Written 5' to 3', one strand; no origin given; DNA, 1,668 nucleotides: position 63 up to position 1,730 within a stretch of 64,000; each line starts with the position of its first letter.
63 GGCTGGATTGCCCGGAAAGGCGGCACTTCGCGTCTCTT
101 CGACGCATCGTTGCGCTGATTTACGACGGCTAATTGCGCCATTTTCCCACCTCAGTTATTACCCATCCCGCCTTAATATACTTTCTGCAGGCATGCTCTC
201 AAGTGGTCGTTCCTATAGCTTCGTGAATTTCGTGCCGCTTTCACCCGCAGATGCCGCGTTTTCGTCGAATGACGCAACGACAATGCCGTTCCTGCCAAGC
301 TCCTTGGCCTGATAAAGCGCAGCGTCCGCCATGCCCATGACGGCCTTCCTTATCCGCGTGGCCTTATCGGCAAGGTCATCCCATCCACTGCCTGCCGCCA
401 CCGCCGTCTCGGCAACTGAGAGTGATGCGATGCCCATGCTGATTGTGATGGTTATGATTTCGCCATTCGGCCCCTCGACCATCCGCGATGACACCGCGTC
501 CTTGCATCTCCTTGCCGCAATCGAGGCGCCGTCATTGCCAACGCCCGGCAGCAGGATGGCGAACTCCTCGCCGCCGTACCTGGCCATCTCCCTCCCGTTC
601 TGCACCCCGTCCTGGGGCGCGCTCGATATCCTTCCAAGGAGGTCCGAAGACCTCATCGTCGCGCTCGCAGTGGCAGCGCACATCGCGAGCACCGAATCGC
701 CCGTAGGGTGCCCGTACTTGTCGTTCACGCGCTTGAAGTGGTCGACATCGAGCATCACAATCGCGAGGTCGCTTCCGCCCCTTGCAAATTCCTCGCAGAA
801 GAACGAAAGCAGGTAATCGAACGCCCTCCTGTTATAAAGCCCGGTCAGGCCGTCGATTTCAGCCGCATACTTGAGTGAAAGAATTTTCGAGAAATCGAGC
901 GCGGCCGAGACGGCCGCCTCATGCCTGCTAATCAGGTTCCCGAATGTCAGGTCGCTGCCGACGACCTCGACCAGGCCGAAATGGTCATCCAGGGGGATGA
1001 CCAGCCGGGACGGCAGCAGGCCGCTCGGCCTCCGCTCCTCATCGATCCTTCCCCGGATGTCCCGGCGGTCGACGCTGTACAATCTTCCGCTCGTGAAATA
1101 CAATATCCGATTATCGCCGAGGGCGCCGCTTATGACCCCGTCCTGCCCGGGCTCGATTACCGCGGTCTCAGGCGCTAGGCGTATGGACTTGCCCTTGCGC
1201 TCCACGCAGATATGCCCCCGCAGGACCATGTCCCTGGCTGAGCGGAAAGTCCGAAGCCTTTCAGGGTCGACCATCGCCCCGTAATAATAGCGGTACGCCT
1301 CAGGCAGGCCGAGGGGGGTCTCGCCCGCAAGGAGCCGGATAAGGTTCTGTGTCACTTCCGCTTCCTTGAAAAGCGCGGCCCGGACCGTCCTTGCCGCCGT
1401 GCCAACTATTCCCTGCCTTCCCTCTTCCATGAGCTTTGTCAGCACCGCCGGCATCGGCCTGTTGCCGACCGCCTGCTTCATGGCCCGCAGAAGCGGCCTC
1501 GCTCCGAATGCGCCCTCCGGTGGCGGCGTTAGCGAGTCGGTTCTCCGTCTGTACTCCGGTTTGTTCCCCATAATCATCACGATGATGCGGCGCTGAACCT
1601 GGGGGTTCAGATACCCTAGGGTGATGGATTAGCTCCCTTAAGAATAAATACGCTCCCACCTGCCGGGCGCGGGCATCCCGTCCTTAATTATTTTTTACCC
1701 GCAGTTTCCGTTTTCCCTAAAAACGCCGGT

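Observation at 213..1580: GGDEF (GGEEF) diguanylate-cyclase-like protein encoded in an archaeal genome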

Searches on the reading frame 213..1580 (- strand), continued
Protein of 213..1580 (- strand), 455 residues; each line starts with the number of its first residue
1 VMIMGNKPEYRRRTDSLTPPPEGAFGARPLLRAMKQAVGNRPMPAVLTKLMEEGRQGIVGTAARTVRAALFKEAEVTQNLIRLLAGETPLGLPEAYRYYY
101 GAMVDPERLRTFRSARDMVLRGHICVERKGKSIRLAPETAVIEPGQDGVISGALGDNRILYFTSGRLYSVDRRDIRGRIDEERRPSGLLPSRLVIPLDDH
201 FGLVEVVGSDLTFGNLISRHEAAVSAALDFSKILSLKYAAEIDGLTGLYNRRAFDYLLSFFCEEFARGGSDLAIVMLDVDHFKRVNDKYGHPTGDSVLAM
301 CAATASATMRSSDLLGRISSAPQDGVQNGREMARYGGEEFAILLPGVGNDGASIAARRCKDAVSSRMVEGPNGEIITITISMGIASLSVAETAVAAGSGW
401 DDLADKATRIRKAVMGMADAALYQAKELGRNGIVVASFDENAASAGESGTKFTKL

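Call 49: find_encoding_contigs(protein=P0147, flank=10000, max_places=2)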
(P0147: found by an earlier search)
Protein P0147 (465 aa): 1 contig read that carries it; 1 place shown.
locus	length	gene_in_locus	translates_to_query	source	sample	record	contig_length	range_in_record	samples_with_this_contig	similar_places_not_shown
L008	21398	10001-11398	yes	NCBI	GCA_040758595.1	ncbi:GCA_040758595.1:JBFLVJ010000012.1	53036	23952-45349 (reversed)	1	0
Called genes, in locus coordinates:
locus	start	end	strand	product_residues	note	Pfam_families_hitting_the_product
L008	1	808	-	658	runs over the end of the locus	PF12679:ABC2_membrane_2 (faint), PF12698:ABC2_membrane_3, PF01061:ABC2_membrane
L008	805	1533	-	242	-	PF00005:ABC_tran, PF13304:AAA_21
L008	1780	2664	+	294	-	PF00494:SQS_PSY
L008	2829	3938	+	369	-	PF13353:Fer4_12 (weak), PF04055:Radical_SAM, PF13186:SPASM (weak)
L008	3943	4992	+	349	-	PF00535:Glycos_transf_2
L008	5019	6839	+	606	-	PF00334:NDK, PF02310:B12-binding, PF04055:Radical_SAM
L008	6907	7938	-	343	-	PF26356:Pelota_N, PF03465:eRF1_3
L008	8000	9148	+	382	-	PF00579:tRNA-synt_1b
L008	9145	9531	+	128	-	-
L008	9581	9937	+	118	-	PF07784:DUF1622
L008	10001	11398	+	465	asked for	PF00990:GGDEF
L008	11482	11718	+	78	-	-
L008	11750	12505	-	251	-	-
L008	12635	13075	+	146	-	PF01978:TrmB (faint), PF12840:HTH_20 (faint), PF13404:HTH_AsnC-type, PF13412:HTH_24, PF25212:HVO_A0114 (faint), PF08279:HTH_11 (weak), PF09339:HTH_IclR (weak), PF01037:AsnC_trans_reg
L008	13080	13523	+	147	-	-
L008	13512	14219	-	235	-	-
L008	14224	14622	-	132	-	PF12172:zf-ChsH2, PF01796:OB_ChsH2_C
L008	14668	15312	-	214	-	PF00923:TAL_FSA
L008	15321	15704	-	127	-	PF01850:PIN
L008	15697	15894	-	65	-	PF04014:MazE_antitoxin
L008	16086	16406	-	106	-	PF02635:DsrE (weak)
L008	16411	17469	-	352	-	PF02779:Transket_pyr, PF02780:Transketolase_C, PF22613:Transketolase_C_1 (weak)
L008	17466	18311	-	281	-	PF00456:Transketolase_N, PF13292:DXP_synthase_N, PF00676:E1_dh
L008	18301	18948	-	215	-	PF00834:Ribul_P_3_epim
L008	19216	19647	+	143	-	PF02675:AdoMet_dc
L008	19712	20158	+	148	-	-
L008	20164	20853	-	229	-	PF03483:B3_4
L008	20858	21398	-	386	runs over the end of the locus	PF00108:Thiolase_N, PF00109:ketoacyl-synt (faint), PF22691:Thiolase_C_1, PF02803:Thiolase_C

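Call 59: predict_structure(alignment_id=A5)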
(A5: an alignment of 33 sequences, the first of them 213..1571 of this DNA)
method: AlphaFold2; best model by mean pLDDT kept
length: 452 residues; sequences in the alignment: 33
mean_pLDDT: 79.7   pTM: 0.72
mean pLDDT of the five models: 79.7, 78.3, 78.2, 77.2, 76.8
residues with pLDDT >= 90: 191; 70-90: 159; 50-70: 40; < 50: 62
segments of 3 or more residues with pLDDT < 50: 1-28, 35-37, 50-54, 307-326
pLDDT, mean of each block of 10 residues (from residue 1): 43 43 45 50 52 51 72 87 76 92 93 79 85 83 89 93 93 89 76 88 94 88 94 87 81 89 90 94 92 88 62 28 41 74 87 91 88 93 96 88 95 96 94 90 83 92
secondary structure, 60 per line:
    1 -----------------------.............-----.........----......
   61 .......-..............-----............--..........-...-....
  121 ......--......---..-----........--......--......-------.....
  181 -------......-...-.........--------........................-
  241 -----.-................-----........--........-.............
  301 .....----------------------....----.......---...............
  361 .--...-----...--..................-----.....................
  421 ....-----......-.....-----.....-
elements in order: H24-36 H42-50 H55-67 H69-82 H88-99 E102-111 E117-126 E129-134 H145-152 E155-160 E163-168 E176-180 E188-193 E199-207 H216-238 H248-263 E269-276 H279-286 H288-305 E328-331 E336-342 H346-361 E364-366 E372-374 E377-383 H384-394 H400-424 E430-435 H437-441 E447-451

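Call 62: fold_search(model_id=the predicted structure, library=pdb)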
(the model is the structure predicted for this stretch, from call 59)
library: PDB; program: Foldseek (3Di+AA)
matches with E <= 10: 900; with E <= 0.001: 104
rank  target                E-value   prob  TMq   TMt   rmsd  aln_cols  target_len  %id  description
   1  5llw_B                3.2e-15  1.00  0.33  0.22  21.1       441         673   19  Bacteriophytochrome activated diguanylyl cyclase from Idiomarina species A28L (released 2017-03-15)
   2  5llx_A                6.8e-15  1.00  0.33  0.23  21.8       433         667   19  Bacteriophytochrome activated diguanylyl cyclase from Idiomarina species A28L with GTP bound (released 2017-03-15)
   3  6et7_A                9.4e-15  1.00  0.33  0.23  21.9       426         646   19  Activated heterodimer of the bacteriophytochrome regulated diguanylyl cyclase variant - S505V A526V - from Idiomarina  (released 2018-06-13)
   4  5llw_A                1.0e-14  1.00  0.33  0.22  21.8       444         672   19  Bacteriophytochrome activated diguanylyl cyclase from Idiomarina species A28L (released 2017-03-15)
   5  5llx_B                1.2e-13  1.00  0.33  0.23  25.0       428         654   19  Bacteriophytochrome activated diguanylyl cyclase from Idiomarina species A28L with GTP bound (released 2017-03-15)
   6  6et7_B                2.6e-13  1.00  0.32  0.23  39.7       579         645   13  Activated heterodimer of the bacteriophytochrome regulated diguanylyl cyclase variant - S505V A526V - from Idiomarina  (released 2018-06-13)
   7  4zmu_A                3.7e-13  1.00  0.37  0.47  12.7       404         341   21  Dcsbis, a diguanylate cyclase from Pseudomonas aeruginosa (released 2016-05-04)
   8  3ign                  4.1e-13  1.00  0.35  0.92   1.9       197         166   36  Crystal Structure of the GGDEF domain from Marinobacter aquaeolei diguanylate cyclase complexed with c-di-GMP - Northeas (released 2009-08-11)
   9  6zxb_A                4.5e-13  1.00  0.36  0.55   3.6       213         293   29  Diguanylate cyclase DgcR (I-site mutant) in native state (released 2021-03-31)
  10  9t28                  4.8e-13  1.00  0.33  0.84   4.2       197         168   34  WspR response regulator with crystallization epitope mutations G306D:G308D (released 2025-12-10)
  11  4zmu_B                5.1e-13  1.00  0.36  0.46  13.1       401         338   21  Dcsbis, a diguanylate cyclase from Pseudomonas aeruginosa (released 2016-05-04)
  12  6ttr_B                5.9e-13  1.00  0.34  0.77   2.7       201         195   31  Crystal Structure of the coiled coil and GGDEF domain of DgcB from Caulobacter crescentus in complex with c-di-GMP (released 2021-01-13)
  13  6tts_B                1.1e-12  1.00  0.34  0.84   2.8       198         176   33  Crystal structure of the GGDEF domain of DgcB from Caulobacter crescentus in complex with c-di-GMP (released 2021-01-13)
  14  6tts_A                1.6e-12  1.00  0.34  0.87   2.8       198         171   33  Crystal structure of the GGDEF domain of DgcB from Caulobacter crescentus in complex with c-di-GMP (released 2021-01-13)
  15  6ttr_A                1.8e-12  1.00  0.35  0.82   2.7       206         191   31  Crystal Structure of the coiled coil and GGDEF domain of DgcB from Caulobacter crescentus in complex with c-di-GMP (released 2021-01-13)
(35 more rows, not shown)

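Call 65: find_encoding_contigs(protein=P0008, flank=10000, max_places=2)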
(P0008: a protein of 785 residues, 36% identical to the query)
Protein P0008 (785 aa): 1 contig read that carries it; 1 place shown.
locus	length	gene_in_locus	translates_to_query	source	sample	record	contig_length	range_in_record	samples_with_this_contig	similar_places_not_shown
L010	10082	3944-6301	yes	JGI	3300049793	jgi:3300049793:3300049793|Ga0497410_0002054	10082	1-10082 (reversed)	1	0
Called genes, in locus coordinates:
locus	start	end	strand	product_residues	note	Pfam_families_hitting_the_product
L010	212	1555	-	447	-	PF00067:p450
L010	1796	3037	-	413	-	PF09995:MPAB_Lcp_cat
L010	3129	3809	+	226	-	PF00440:TetR_N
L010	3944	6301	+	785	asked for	PF00990:GGDEF, PF17853:GGDEF_2 (faint), PF00990:GGDEF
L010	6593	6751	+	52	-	-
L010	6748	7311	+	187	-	PF13689:DUF4154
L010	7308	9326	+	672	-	PF17152:CHASE8, PF00512:HisKA, PF02518:HATPase_c, PF00072:Response_reg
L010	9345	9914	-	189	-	PF01292:Ni_hydr_CYTB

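Call 74: search_protein_families(library=padloc, proteins=[window:213-1580:-, L001:1695-1955:+, L001:1999-2424:+, L002:11793-12185:+, L007:11431-11742:+, L007:11802-12335:+], max_evalue=0.01)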
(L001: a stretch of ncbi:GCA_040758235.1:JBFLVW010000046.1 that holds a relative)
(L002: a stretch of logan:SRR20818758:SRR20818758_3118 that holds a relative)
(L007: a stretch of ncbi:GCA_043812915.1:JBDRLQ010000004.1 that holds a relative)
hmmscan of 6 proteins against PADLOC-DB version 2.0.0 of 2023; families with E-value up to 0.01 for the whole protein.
window:213-1580:- (455 aa): 0 families

L001:1695-1955:+ (86 aa): 0 families

L001:1999-2424:+ (141 aa): 0 families

L002:11793-12185:+ (130 aa): 0 families

L007:11431-11742:+ (103 aa): 0 families

L007:11802-12335:+ (177 aa): 0 families

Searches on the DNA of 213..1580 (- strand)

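Call 54: search_rna_families(sources=[L001, L002, L005, L006, L007, L008], threshold=gathering)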
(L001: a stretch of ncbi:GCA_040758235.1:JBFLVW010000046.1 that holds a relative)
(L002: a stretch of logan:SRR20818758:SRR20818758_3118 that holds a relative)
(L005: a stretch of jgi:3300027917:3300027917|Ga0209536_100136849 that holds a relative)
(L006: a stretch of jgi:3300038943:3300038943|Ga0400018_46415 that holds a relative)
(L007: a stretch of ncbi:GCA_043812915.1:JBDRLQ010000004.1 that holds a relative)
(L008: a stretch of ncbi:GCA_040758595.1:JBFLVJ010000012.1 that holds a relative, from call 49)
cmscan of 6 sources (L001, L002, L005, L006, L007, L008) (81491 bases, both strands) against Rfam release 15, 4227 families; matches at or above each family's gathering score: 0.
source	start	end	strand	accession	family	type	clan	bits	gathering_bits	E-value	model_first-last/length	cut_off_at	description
